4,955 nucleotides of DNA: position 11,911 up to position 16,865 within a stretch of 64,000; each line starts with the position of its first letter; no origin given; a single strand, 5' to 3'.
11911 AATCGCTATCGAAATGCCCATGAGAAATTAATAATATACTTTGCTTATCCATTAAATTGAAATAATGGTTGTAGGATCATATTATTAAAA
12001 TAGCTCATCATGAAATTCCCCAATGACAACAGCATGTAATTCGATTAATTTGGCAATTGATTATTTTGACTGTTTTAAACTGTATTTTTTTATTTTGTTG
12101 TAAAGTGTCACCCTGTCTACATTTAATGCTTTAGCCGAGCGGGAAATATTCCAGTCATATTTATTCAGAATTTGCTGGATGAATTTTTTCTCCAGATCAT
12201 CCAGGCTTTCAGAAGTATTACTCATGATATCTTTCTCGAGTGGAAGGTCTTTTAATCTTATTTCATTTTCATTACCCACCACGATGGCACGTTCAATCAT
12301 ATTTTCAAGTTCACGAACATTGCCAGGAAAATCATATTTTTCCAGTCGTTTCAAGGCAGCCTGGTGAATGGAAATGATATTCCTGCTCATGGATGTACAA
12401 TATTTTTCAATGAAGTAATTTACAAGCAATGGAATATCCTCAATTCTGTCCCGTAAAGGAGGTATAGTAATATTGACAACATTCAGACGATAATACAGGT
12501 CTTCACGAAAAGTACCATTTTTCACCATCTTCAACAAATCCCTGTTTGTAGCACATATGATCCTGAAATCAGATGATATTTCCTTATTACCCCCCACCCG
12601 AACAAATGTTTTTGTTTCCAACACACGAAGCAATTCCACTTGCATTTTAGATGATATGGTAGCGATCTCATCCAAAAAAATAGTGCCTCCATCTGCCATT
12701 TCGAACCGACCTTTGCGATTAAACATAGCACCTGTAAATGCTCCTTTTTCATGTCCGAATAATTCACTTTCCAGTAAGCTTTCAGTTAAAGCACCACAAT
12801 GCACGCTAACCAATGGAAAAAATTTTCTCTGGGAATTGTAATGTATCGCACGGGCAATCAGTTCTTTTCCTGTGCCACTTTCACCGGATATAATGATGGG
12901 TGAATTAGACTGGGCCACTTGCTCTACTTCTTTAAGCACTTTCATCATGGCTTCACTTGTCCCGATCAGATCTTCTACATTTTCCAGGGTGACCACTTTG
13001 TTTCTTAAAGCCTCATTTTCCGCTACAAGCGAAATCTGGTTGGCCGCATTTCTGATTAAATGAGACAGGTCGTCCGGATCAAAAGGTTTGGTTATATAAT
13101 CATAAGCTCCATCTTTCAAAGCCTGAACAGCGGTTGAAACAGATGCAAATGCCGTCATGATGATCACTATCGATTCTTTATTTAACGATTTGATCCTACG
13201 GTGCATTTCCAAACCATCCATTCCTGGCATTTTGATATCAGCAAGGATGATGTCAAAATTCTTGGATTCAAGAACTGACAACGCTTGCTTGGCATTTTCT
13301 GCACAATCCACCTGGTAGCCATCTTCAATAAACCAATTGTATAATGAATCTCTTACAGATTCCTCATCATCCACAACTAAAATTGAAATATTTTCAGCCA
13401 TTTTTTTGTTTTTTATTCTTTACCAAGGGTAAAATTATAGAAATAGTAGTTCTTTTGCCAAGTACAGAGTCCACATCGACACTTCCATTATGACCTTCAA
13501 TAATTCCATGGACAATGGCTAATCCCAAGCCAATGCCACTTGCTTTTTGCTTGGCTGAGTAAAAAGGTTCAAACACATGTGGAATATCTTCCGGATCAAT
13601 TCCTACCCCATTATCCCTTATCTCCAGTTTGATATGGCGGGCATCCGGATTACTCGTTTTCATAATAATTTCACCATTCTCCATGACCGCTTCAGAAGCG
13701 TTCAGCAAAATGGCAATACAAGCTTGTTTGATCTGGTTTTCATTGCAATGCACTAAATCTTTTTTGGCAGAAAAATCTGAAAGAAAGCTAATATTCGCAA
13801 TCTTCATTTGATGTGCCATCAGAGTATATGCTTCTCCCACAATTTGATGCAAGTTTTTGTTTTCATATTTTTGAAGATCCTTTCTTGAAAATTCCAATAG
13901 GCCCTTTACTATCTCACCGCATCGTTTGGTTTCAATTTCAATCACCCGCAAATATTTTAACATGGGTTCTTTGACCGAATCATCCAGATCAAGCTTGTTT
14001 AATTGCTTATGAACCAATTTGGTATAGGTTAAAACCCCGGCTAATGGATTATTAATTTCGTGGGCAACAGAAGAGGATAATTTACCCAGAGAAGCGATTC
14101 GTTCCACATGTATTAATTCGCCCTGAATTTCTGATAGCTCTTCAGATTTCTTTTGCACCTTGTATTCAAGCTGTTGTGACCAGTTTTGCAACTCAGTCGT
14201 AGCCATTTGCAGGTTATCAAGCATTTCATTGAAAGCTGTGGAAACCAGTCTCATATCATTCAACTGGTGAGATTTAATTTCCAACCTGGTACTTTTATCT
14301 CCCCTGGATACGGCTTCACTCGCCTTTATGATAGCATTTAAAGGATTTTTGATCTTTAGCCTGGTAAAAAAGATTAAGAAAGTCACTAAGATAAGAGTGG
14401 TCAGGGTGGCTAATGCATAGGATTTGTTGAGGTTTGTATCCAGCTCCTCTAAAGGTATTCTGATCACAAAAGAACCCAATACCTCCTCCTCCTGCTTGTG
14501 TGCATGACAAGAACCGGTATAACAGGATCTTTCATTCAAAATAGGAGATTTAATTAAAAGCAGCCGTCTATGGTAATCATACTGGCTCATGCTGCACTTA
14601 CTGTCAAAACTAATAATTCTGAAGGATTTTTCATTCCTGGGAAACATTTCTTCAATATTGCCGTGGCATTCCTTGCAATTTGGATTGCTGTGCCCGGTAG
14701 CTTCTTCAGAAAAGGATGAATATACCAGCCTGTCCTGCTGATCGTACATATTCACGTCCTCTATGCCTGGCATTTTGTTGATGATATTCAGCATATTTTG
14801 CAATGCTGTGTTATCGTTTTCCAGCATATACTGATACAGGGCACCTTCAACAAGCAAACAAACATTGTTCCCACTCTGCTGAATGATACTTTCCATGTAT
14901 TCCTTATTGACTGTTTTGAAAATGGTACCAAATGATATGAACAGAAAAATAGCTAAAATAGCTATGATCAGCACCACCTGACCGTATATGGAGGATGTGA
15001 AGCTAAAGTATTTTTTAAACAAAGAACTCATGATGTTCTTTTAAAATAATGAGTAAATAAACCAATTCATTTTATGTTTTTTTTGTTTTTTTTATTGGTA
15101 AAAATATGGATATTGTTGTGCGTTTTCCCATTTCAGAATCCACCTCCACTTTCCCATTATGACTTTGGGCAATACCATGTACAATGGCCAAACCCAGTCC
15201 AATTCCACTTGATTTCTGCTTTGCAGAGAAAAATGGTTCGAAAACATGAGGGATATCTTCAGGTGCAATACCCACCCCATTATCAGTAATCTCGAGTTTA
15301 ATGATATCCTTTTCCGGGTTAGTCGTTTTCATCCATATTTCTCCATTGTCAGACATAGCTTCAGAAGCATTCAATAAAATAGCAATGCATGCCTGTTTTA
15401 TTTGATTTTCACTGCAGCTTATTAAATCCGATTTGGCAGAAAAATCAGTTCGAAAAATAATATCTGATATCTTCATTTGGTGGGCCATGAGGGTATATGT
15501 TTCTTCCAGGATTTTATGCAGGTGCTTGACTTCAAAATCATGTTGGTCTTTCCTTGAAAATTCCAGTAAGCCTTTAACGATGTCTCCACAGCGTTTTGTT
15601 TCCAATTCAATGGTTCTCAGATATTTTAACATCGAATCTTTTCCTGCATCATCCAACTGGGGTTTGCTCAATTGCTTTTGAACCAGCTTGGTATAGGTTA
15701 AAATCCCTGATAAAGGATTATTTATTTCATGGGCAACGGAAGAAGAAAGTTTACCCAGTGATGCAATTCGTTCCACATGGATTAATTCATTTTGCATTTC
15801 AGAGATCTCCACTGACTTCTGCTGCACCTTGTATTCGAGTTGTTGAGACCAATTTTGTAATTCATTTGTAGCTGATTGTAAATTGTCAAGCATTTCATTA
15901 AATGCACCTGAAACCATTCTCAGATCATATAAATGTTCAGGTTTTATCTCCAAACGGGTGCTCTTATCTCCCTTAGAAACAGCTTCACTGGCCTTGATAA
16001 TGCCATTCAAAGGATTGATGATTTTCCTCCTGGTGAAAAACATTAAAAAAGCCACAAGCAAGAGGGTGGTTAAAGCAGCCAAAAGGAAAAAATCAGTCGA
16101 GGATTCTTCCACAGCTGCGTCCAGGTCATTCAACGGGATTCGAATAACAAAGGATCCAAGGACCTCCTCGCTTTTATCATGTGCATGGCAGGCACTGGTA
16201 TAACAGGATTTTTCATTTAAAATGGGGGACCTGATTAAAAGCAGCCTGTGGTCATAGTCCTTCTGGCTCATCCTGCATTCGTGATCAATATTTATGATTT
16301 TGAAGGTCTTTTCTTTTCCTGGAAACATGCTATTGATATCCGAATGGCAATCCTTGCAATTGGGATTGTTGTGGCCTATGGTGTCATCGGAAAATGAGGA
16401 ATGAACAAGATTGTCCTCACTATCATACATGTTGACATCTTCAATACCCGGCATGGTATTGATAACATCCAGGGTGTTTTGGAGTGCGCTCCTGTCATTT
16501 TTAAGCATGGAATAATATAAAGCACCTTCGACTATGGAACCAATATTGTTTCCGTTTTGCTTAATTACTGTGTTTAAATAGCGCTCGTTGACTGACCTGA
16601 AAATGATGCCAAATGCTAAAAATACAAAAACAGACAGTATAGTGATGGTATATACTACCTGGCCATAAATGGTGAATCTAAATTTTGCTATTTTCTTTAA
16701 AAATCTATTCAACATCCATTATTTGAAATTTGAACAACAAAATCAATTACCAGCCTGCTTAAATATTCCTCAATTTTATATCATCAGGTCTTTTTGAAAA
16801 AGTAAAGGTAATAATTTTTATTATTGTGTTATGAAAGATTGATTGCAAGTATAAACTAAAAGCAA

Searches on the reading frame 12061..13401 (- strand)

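Call 62: search_protein_families(library=pfam, proteins=[window:12061-13401:-], max_evalue=0.000001)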
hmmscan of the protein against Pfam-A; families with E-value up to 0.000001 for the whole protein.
window:12061-13401:- (446 aa): 7 families
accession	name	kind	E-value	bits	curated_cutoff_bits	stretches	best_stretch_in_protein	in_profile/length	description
PF00158.32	Sigma54_activat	-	2.9e-70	235.8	20.2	1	145-311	1-167/168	Sigma-54 interaction domain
PF00072.30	Response_reg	-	1.3e-32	112.7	30.2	1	7-116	1-110/111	Response regulator receiver domain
PF25601.1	AAA_lid_14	-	1.9e-24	85.7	27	1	317-390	1-74/87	AAA+ ATPase lid domain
PF14532.12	Sigma54_activ_2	-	2.1e-22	80.3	25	1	146-316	1-138/138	Sigma-54 interaction domain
PF02954.25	HTH_8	-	3.2e-12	46.4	22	1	400-440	2-42/42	Bacterial regulatory protein, Fis family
PF07728.20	AAA_5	-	4.7e-09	36.8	22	1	169-287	2-123/139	AAA domain (dynein-related subfamily)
PF00004.35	AAA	-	5.4e-07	30.6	21.2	0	169-287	1-110/131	ATPase family associated with various cellular activities (AAA)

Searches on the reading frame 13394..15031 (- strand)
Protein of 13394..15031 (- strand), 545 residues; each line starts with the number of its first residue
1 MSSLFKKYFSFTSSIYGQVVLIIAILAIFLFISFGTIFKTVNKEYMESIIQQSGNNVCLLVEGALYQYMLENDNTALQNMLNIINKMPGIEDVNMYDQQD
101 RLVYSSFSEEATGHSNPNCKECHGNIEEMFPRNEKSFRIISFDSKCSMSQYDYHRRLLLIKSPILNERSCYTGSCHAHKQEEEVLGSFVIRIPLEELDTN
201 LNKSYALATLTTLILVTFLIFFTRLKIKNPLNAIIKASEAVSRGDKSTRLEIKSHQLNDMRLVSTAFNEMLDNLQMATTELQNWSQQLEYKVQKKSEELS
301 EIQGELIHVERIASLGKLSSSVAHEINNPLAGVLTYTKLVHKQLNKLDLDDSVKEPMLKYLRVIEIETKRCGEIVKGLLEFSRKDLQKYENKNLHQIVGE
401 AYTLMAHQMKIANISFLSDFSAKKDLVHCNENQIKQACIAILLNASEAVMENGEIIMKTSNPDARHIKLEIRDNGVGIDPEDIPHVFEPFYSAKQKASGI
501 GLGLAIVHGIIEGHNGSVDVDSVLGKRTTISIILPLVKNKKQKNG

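Call 62: search_protein_families(library=pfam, proteins=[window:13394-15031:-], max_evalue=0.000001)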
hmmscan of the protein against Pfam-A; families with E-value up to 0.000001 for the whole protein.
window:13394-15031:- (545 aa): 2 families
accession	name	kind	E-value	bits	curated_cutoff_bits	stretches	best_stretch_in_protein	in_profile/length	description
PF02518.31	HATPase_c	-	8.1e-22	78.2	26.4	1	430-536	2-109/111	Histidine kinase-, DNA gyrase B-, and HSP90-like ATPase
PF00512.31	HisKA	-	1.4e-13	51.1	26.9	1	315-385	2-64/66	His Kinase A (phospho-acceptor) domain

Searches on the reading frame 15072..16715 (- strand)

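Call 62: search_protein_families(library=pfam, proteins=[window:15072-16715:-], max_evalue=0.000001)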
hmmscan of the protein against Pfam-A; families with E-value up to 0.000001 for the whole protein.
window:15072-16715:- (547 aa): 3 families
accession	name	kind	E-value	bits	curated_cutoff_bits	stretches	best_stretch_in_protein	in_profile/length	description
PF02518.31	HATPase_c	-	1.6e-23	83.7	26.4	1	436-542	3-110/111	Histidine kinase-, DNA gyrase B-, and HSP90-like ATPase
PF00512.31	HisKA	-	4.4e-14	52.7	26.9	1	320-391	2-65/66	His Kinase A (phospho-acceptor) domain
PF00672.30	HAMP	-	9.1e-07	29.5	25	0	227-280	1-52/53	HAMP domain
